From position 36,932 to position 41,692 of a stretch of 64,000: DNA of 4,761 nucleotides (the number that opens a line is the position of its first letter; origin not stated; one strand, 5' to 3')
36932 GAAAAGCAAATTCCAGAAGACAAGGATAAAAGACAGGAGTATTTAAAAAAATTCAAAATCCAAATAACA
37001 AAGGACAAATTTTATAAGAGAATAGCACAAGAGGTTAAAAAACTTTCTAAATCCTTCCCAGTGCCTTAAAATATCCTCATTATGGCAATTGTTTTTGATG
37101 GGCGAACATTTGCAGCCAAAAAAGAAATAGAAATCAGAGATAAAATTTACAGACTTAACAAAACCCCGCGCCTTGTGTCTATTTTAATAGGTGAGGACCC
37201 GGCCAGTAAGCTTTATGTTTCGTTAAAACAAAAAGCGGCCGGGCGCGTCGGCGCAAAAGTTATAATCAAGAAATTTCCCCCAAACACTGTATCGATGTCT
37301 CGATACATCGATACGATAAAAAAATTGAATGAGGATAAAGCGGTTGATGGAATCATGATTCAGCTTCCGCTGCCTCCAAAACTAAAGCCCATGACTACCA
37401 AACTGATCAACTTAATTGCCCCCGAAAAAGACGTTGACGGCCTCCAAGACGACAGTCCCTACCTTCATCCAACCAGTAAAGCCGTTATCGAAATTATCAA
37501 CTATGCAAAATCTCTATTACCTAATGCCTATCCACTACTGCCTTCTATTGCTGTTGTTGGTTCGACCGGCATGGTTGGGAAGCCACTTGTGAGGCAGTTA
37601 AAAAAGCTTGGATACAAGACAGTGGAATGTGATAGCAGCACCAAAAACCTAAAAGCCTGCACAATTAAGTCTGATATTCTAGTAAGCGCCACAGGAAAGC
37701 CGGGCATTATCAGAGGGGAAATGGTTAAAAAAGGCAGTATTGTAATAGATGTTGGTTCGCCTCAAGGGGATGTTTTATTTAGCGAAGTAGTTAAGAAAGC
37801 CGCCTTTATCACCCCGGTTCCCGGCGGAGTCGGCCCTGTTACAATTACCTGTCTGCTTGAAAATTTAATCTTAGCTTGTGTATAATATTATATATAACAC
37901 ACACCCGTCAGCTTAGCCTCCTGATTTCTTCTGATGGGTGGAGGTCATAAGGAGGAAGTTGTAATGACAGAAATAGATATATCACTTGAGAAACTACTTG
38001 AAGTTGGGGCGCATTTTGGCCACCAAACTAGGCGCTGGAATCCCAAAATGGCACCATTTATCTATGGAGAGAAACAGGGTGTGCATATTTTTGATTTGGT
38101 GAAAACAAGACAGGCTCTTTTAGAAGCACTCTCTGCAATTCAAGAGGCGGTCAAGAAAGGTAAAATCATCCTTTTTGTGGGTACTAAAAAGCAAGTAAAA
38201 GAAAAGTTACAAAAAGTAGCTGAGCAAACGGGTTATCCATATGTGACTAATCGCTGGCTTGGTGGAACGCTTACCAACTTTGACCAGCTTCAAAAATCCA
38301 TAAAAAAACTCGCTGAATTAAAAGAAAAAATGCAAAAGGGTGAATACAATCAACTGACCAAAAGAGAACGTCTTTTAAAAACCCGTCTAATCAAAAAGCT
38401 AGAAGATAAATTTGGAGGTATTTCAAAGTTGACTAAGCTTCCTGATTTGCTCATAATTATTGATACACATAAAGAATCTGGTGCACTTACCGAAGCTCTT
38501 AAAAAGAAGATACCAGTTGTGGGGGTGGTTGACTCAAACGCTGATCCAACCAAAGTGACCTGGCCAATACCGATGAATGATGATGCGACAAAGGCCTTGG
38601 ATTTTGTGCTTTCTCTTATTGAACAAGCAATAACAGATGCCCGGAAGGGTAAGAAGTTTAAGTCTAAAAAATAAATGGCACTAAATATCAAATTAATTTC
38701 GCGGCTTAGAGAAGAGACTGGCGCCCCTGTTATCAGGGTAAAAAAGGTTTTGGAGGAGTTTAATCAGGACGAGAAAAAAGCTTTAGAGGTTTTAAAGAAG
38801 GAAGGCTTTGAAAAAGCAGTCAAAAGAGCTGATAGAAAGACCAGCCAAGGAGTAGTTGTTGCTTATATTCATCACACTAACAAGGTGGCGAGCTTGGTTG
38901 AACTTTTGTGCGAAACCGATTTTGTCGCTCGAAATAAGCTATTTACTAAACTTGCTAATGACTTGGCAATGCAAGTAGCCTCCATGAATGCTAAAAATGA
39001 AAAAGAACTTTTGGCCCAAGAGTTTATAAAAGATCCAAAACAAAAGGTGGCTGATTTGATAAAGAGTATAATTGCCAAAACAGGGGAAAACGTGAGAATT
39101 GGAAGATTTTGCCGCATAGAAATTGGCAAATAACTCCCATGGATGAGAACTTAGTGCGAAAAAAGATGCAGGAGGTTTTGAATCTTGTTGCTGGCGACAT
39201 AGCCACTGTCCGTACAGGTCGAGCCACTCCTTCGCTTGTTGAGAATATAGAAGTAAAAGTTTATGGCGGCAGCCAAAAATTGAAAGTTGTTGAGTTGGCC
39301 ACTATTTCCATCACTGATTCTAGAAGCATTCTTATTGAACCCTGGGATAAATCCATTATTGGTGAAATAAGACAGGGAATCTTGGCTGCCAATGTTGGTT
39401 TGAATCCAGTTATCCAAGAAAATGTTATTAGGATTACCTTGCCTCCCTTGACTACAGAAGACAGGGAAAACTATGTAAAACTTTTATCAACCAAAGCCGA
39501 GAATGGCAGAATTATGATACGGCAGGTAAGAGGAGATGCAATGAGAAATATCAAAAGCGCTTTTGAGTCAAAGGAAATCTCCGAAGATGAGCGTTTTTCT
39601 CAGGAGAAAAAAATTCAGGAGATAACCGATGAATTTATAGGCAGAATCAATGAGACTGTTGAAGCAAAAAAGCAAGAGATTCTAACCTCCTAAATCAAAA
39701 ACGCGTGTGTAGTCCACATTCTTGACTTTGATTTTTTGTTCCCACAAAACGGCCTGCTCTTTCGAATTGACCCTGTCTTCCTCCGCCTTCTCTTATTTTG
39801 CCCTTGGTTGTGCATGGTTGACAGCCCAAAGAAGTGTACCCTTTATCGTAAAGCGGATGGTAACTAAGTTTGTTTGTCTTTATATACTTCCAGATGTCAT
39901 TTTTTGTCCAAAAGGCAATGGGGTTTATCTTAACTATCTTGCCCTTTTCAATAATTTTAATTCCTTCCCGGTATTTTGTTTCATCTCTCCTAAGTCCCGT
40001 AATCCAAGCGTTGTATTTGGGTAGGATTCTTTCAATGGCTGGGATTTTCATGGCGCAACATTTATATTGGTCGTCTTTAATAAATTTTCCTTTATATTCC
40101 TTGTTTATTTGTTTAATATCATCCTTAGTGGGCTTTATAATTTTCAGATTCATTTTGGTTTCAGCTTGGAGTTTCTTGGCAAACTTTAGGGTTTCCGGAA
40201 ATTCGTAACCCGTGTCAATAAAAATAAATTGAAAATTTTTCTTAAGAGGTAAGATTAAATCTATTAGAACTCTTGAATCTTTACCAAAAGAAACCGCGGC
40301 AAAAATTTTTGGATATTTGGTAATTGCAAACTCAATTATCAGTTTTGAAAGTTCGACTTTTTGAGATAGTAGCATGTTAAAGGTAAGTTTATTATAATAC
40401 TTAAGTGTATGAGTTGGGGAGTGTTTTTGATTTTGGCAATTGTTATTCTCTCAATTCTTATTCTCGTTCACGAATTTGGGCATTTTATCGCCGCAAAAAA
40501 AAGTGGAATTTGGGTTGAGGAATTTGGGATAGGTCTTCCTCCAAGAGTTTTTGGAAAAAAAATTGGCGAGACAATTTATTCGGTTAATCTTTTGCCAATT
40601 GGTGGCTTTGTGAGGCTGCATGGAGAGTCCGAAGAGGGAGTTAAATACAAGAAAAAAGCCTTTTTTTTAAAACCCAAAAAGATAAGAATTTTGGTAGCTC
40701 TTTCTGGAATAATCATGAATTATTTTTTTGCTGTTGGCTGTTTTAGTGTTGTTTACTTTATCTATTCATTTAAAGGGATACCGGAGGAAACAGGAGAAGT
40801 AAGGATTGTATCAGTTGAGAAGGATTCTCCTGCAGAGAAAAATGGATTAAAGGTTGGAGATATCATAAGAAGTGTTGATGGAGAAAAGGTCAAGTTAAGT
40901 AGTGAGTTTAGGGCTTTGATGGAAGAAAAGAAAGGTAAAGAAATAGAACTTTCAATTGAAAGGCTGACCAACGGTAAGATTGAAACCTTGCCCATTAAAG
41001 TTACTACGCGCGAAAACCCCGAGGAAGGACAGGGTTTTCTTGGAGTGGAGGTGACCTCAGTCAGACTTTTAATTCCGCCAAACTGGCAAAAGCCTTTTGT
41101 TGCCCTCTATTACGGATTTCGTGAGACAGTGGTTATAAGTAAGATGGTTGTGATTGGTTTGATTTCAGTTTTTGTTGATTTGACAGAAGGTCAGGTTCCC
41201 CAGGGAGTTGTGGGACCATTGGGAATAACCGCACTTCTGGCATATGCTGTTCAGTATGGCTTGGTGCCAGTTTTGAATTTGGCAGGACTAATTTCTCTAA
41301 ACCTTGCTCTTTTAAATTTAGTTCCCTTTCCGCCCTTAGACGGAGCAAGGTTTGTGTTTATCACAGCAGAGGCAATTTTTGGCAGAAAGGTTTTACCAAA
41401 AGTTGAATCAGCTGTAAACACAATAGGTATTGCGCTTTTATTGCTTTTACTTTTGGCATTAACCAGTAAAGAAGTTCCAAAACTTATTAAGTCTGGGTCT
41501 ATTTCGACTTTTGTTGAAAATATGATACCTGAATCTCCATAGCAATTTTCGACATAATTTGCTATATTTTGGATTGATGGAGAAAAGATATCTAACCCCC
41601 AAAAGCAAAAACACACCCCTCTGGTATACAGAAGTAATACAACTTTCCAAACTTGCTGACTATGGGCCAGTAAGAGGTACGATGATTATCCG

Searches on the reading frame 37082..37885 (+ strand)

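Call 31: search_protein_families(library=pfam, proteins=[window:37082-37885:+], max_evalue=0.0001)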
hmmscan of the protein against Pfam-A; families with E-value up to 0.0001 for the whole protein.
window:37082-37885:+ (267 aa): 2 families
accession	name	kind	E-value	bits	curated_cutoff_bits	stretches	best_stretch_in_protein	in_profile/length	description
PF02882.25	THF_DHG_CYH_C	-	1.5e-33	115.9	27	1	128-265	16-155/160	Tetrahydrofolate dehydrogenase/cyclohydrolase, NAD(P)-binding domain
PF00763.28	THF_DHG_CYH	-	1.5e-28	99.8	32.8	1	6-119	2-115/115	Tetrahydrofolate dehydrogenase/cyclohydrolase, catalytic domain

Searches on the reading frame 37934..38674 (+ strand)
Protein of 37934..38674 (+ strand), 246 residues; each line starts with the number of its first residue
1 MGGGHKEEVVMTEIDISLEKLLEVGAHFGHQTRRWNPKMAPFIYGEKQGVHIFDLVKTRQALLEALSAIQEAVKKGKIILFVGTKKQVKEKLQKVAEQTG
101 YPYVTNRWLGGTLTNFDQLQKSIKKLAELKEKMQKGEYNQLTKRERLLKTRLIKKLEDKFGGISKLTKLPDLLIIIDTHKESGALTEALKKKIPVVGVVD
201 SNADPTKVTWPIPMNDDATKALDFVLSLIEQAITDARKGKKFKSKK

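Call 31: search_protein_families(library=pfam, proteins=[window:37934-38674:+], max_evalue=0.0001)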
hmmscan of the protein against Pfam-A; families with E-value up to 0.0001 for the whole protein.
window:37934-38674:+ (246 aa): 1 family
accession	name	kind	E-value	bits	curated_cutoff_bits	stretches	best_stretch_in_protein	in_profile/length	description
PF00318.25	Ribosomal_S2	-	1.1e-81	273.7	26.1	1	21-235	1-215/216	Ribosomal protein S2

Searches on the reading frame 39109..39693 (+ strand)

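Call 31: search_protein_families(library=pfam, proteins=[window:39109-39693:+], max_evalue=0.0001)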
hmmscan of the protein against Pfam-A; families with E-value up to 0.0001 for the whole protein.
window:39109-39693:+ (194 aa): 1 family
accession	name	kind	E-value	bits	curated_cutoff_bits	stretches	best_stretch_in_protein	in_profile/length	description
PF01765.24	RRF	-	2.6e-50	170.9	29.7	1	30-192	4-164/164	Ribosome recycling factor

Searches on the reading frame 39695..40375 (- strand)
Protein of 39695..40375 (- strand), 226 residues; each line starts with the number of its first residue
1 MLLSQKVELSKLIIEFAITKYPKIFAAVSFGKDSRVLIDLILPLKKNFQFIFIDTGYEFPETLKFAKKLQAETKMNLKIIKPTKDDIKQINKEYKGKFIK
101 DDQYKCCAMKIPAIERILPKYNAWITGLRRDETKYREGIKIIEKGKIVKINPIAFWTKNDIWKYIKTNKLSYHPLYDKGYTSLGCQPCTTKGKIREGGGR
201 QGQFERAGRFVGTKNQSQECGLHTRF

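Call 31: search_protein_families(library=pfam, proteins=[window:39695-40375:-], max_evalue=0.0001)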
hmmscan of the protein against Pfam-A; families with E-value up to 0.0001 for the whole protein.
window:39695-40375:- (226 aa): 1 family
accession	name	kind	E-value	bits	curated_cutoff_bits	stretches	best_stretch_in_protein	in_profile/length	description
PF01507.26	PAPS_reduct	-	1.9e-48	165.3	22.5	1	24-190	2-174/175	Phosphoadenosine phosphosulfate reductase domain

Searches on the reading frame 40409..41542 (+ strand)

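Call 31: search_protein_families(library=pfam, proteins=[window:40409-41542:+], max_evalue=0.0001)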
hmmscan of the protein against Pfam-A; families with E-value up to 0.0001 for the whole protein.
window:40409-41542:+ (377 aa): 6 families
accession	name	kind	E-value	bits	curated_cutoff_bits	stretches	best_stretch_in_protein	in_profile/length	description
PF02163.28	Peptidase_M50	-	1.5e-49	168.8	27.2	1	10-347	2-221/221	Peptidase family M50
PF13180.12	PDZ_2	-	6.5e-14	52.4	27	1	127-198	10-80/80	PDZ domain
PF17820.7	PDZ_6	-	5.8e-11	42.4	27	1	133-185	2-54/54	PDZ domain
PF00595.29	PDZ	-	2.1e-07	31.6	23.2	1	129-183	25-80/81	PDZ domain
PF14685.13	PDZ_Tricorn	-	8.6e-07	29.3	25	1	136-187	27-80/88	Tricorn protease PDZ domain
PF19805.5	DUF6288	-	7.1e-05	22.6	26.3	1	130-197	2-75/402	Family of unknown function (DUF6288)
